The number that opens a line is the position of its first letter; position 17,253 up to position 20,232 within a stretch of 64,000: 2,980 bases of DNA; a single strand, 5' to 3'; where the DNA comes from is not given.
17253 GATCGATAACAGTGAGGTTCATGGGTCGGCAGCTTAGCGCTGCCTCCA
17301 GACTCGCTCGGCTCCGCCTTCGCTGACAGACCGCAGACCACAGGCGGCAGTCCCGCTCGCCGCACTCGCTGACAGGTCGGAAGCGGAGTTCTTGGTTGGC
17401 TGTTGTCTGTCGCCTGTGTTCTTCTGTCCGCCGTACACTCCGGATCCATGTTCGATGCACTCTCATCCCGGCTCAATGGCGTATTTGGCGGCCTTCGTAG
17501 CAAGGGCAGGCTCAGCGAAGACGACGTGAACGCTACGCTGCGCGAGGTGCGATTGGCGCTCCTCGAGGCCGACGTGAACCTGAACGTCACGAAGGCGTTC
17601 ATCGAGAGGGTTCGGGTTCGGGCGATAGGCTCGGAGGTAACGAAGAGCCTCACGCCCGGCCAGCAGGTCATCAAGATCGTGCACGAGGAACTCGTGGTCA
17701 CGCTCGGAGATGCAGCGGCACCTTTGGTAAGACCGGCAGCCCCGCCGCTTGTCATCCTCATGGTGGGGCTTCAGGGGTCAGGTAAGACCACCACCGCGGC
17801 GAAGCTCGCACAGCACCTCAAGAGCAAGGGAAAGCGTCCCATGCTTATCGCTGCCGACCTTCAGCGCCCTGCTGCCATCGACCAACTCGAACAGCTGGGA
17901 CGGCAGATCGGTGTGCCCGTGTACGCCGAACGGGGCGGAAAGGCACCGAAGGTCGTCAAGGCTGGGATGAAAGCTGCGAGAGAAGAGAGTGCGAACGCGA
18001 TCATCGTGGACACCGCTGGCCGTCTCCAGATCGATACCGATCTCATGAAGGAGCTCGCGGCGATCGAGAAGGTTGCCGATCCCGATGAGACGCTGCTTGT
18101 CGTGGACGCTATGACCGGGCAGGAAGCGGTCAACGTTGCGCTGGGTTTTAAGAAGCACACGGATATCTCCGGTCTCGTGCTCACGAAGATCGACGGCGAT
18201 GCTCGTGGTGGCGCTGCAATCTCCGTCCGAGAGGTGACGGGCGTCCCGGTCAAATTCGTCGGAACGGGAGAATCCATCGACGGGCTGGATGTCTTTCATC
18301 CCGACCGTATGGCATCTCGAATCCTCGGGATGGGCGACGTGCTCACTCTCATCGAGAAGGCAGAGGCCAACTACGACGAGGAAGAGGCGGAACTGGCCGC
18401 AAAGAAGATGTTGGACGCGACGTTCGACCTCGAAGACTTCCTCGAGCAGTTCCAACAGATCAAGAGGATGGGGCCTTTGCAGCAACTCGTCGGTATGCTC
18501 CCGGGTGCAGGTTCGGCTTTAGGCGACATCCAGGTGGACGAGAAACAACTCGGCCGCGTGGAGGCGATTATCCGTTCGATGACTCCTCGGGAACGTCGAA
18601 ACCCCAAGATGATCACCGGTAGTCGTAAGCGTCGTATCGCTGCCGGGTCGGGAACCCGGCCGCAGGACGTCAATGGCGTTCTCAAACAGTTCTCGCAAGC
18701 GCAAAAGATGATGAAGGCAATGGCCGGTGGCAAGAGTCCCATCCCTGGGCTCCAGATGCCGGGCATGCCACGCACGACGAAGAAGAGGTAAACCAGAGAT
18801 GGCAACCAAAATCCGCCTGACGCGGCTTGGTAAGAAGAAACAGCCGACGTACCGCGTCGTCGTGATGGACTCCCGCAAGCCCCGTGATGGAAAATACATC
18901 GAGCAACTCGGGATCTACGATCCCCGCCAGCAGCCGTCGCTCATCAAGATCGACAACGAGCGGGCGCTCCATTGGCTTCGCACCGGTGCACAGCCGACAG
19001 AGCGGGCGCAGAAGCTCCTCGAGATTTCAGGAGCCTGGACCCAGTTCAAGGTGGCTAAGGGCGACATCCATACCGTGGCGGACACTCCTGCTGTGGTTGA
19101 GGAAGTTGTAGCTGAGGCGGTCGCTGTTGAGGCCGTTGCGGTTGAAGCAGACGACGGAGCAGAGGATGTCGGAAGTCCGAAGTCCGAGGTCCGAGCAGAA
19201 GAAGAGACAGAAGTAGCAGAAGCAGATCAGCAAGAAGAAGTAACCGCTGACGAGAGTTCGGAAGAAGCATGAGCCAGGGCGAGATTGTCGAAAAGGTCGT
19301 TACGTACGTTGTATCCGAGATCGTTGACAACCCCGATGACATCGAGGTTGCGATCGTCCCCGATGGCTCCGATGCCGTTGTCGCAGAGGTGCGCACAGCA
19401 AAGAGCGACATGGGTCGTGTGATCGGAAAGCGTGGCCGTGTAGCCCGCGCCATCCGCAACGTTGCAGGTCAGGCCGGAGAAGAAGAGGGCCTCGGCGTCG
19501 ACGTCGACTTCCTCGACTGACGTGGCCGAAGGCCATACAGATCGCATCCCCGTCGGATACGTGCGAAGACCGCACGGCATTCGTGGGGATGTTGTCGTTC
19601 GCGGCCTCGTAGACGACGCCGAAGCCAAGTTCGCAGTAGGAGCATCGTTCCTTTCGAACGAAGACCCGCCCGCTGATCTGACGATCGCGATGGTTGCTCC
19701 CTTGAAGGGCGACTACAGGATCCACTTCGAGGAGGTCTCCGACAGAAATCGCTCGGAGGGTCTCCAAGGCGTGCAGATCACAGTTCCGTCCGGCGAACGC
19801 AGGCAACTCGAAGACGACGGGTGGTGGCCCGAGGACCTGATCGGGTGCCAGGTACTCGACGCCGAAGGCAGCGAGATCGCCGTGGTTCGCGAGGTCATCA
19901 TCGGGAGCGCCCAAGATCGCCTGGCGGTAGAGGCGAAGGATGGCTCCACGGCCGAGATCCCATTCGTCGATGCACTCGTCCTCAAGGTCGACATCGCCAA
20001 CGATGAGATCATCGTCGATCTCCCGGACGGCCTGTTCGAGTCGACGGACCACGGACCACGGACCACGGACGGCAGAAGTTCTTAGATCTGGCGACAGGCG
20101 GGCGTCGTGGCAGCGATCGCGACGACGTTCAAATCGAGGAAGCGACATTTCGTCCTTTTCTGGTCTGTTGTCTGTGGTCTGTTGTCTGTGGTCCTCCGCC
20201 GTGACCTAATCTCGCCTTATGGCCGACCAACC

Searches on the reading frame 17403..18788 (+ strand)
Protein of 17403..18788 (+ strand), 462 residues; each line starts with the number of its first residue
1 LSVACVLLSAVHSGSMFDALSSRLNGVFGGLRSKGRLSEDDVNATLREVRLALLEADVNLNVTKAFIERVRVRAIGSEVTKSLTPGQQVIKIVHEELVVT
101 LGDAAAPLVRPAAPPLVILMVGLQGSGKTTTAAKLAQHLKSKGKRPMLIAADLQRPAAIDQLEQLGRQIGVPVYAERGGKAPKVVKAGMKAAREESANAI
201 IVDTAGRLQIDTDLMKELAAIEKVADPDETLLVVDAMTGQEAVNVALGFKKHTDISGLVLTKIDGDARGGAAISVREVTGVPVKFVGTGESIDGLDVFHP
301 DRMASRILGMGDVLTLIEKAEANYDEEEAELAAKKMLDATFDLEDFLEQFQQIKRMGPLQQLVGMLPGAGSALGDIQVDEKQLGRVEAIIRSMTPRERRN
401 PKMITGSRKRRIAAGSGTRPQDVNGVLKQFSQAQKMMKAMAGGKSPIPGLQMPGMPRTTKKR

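Call 29: search_protein_families(library=ncbifam, proteins=[window:17403-18788:+], max_evalue=1e-12)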
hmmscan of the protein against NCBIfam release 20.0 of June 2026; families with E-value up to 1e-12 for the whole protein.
window:17403-18788:+ (462 aa): 7 families
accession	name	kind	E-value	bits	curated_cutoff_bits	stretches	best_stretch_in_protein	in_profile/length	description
TIGR00959.1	ffh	equivalog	3.3e-175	583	473.2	1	17-438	1-427/428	signal recognition particle protein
TIGR01425.1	SRP54_euk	equivalog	7.3e-86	288.7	576.25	1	20-436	5-428/428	signal recognition particle protein SRP54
TIGR00064.1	ftsY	equivalog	1.8e-65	221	260.7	1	42-307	3-278/279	signal recognition particle-docking protein FtsY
TIGR03499.1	FlhF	equivalog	1.4e-15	58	174.15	1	46-206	140-286/286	flagellar biosynthesis GTPase FlhF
NF005230.0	PRK06731.1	equivalog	5.5e-15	55.3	553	1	117-292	88-261/281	flagellar biosynthesis regulator FlhF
NF009367.0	PRK12724.1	equivalog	3.1e-13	49.4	718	1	116-274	224-380/433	flagellar biosynthesis regulator FlhF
NF011312.0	PRK14723.1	equivalog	6.9e-13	48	951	0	117-291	187-361/768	flagellar biosynthesis regulator FlhF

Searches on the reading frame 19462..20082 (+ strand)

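Call 29: search_protein_families(library=ncbifam, proteins=[window:19462-20082:+], max_evalue=1e-12)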
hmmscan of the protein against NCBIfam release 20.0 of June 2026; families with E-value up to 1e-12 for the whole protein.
window:19462-20082:+ (207 aa): 2 families
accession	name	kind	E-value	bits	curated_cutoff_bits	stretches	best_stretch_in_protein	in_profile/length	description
TIGR02273.1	16S_RimM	equivalog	9.4e-29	100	66.2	1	30-190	3-165/166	ribosome maturation factor RimM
NF010403.0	PRK13829.1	equivalog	7.5e-14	51.6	145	1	24-194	3-172/177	16S rRNA-processing protein RimM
